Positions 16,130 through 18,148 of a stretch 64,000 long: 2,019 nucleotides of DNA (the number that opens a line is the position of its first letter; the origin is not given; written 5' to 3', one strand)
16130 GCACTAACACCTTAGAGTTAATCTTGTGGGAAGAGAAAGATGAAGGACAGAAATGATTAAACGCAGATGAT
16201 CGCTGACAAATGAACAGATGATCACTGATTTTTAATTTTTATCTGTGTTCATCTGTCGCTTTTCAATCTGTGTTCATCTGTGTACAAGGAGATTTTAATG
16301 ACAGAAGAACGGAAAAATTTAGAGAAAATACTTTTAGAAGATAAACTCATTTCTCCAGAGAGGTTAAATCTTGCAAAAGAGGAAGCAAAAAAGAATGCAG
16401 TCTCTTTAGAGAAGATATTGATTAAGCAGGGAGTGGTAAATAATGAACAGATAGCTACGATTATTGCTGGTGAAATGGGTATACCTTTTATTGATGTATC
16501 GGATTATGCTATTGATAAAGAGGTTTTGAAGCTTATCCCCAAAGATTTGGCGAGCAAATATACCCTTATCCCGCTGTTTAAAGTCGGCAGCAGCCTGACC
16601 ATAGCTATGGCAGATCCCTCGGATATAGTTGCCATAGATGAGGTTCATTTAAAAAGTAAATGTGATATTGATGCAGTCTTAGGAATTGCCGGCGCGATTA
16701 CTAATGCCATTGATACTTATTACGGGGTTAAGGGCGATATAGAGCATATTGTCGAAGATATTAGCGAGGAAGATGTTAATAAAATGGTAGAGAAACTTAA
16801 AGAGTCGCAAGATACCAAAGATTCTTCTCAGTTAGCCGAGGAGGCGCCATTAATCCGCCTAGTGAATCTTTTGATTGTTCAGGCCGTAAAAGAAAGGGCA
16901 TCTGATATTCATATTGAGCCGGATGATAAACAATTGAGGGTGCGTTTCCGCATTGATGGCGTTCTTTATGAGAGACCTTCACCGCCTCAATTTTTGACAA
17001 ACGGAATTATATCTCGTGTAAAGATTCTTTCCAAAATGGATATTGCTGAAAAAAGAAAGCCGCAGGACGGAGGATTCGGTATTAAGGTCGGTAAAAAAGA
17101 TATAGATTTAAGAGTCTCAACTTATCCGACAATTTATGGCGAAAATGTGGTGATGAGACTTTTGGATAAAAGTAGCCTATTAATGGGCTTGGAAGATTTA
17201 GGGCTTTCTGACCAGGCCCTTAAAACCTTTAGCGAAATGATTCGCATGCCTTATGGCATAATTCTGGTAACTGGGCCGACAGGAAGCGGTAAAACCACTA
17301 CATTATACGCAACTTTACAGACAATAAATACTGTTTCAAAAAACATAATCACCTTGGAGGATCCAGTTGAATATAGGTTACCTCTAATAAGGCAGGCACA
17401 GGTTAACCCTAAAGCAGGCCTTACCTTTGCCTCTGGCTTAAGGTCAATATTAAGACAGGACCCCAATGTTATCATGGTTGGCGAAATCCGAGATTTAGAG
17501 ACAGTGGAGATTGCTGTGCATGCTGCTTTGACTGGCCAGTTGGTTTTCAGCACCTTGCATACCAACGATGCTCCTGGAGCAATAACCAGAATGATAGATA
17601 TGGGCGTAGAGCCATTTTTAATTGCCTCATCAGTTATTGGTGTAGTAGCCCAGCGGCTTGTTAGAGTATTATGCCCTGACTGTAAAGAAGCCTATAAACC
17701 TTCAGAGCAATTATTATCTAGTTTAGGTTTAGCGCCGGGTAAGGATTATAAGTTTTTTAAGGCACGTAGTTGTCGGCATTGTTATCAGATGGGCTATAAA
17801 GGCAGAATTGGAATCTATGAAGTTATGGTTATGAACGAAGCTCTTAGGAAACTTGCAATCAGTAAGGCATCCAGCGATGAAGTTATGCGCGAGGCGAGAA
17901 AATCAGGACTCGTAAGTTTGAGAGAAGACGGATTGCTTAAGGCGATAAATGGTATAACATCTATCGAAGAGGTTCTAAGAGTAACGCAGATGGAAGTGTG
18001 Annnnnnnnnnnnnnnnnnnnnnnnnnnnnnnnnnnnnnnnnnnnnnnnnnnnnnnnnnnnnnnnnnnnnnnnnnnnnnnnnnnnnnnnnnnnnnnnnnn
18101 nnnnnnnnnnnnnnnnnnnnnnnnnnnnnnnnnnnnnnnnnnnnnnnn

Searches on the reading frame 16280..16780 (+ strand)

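Call 60: search_protein_families(library=ncbifam, proteins=[window:16280-16780:+], max_evalue=0.01)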
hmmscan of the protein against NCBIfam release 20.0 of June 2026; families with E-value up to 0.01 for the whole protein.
window:16280-16780:+ (167 aa): 5 families
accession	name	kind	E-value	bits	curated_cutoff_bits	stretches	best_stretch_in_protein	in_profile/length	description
TIGR02538.1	type_IV_pilB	equivalog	1.1e-25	90.3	675.65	1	14-159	2-147/564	type IV-A pilus assembly ATPase PilB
NF008411.1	PRK11234.1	equivalog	1.6e-16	59.9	1170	1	9-154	478-623/723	cyclic di-3',5'-guanylate-activated glycosyltransferase NfrB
NF012033.0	PRK15489.1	equivalog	1.3e-11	43.4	537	1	7-133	486-612/703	glycosyl transferase family protein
NF053729.1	c-di-GMP_motif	domain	2.2e-07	30.6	38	1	17-63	5-51/53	cyclic di-GMP-binding domain-containing protein, MshE-related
TIGR02533.1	type_II_gspE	equivalog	0.00063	18.5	630.25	1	85-166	3-85/486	type II secretion system ATPase GspE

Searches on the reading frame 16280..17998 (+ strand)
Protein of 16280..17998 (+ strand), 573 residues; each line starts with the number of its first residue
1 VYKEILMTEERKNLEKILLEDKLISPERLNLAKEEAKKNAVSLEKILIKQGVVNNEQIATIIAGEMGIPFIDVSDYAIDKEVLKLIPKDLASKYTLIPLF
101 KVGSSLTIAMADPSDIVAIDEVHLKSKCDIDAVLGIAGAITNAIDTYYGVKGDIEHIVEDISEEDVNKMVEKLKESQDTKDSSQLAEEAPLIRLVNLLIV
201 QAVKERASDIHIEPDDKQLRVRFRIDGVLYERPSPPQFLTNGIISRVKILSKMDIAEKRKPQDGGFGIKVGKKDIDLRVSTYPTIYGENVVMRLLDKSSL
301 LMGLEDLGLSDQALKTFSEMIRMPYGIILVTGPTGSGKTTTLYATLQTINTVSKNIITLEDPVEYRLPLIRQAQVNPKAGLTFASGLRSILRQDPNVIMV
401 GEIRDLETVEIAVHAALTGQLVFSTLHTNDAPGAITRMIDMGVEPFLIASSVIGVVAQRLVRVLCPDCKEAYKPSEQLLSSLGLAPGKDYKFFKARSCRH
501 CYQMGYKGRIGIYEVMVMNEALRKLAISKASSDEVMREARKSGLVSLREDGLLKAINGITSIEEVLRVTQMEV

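Call 11: search_protein_families(library=pfam, proteins=[window:16280-17998:+], max_evalue=0.001)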
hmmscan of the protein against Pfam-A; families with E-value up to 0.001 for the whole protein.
window:16280-17998:+ (573 aa): 2 families
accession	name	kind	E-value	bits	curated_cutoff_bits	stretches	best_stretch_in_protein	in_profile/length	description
PF00437.27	T2SSE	-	3.6e-140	467.3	24.9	1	185-567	2-370/370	Type II/IV secretion system protein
PF05157.20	MshEN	-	2.8e-16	59.7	23.1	1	66-150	1-86/90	MshEN domain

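Call 49: search_protein_families(library=ncbifam, proteins=[window:16280-17998:+], max_evalue=0.001)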
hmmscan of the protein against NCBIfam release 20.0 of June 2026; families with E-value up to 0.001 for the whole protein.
window:16280-17998:+ (573 aa): 20 families
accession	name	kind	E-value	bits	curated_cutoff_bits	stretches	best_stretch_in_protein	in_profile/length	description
TIGR02538.1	type_IV_pilB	equivalog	2.5e-197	656.9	675.65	1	14-570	2-563/564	type IV-A pilus assembly ATPase PilB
TIGR02533.1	type_II_gspE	equivalog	2.4e-185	616.8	630.25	1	85-569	3-486/486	type II secretion system ATPase GspE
NF053534.1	T4PilAsmATPsTfpB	equivalog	2.6e-144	481.8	850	1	43-569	53-582/584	type IV pilus assembly ATPase TfpB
NF007755.0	PRK10436.1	equivalog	1.9e-135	452.1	617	1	90-571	13-461/465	type II secretion system protein GspE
NF041000.1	ATPase_ComGA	equivalog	1e-77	260.7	300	1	198-462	3-266/267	competence type IV pilus ATPase ComGA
TIGR01420.1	pilT_fam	subfamily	2.1e-56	191.6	319.1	1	198-462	5-269/343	PilT/PilU family type 4a pilus ATPase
TIGR02525.1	plasmid_TraJ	equivalog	8.6e-24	84.2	368.3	1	302-441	130-272/372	plasmid transfer ATPase TraJ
TIGR02524.1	dot_icm_DotB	equivalog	1.2e-19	70.8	463.3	1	320-439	129-257/358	Dot/Icm type IV secretion system ATPase DotB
NF008411.1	PRK11234.1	equivalog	4.5e-16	58.4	1170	1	9-172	478-644/723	cyclic di-3',5'-guanylate-activated glycosyltransferase NfrB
NF058587.1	archaellum_moto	equivalog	3.5e-15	55.8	550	1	328-439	278-394/527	archaellum flagellar ATPase motor FlaI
TIGR02782.1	TrbB_P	equivalog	7.7e-12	45.1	304.55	1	315-439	127-253/303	P-type conjugative transfer ATPase TrbB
TIGR02788.1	VirB11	equivalog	5.1e-11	42.2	249.95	1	325-442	144-266/308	P-type DNA transfer ATPase VirB11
TIGR03819.1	heli_sec_ATPase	hypoth_equivalog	9.5e-11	41.5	373.15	1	304-443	157-302/340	TadA family conjugal transfer-associated ATPase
NF012033.0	PRK15489.1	equivalog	1.8e-10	39.6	537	1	7-138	486-617/703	glycosyl transferase family protein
NF053672.1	bindosome_BasE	exception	3.2e-10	39.4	1000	1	329-457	274-408/512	bindosome assembly system ATPase subunit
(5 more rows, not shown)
